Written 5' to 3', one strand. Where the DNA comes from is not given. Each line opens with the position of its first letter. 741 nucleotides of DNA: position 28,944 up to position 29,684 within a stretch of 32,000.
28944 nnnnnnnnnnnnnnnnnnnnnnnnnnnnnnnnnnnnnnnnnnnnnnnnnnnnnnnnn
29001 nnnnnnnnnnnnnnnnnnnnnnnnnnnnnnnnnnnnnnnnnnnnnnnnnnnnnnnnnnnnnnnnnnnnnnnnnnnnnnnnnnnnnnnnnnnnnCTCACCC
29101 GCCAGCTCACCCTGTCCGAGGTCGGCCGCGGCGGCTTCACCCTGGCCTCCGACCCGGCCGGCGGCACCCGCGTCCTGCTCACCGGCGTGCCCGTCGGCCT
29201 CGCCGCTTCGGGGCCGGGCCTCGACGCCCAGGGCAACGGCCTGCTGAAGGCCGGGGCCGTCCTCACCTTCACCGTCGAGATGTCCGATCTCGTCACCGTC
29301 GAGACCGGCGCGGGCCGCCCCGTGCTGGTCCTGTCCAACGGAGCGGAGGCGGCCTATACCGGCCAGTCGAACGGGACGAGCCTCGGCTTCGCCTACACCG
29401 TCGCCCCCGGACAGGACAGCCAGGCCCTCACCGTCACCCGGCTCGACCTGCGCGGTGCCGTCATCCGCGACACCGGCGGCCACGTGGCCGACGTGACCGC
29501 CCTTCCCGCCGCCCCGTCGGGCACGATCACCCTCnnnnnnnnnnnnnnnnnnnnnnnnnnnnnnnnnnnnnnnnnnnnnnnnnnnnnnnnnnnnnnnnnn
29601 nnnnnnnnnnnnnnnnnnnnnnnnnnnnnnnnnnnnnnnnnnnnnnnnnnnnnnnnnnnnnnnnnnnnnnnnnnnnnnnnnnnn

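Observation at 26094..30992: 1632-aa amidase-on-a-stalk chimera with no recognisable export signal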

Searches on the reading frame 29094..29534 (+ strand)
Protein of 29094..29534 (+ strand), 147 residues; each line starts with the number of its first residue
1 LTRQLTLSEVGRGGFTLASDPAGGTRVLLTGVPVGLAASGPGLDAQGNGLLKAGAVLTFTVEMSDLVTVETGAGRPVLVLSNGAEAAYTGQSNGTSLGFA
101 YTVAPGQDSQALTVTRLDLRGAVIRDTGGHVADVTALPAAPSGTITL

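Call 79: search_protein_families(library=pfam, proteins=[window:29094-29534:+], max_evalue=1)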
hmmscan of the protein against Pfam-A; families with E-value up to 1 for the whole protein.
window:29094-29534:+ (147 aa): 1 family
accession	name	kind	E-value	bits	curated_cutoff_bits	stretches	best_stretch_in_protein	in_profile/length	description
PF13464.11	RodZ_C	-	0.062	13.7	23.9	0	48-94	22-66/72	RodZ C-terminal domain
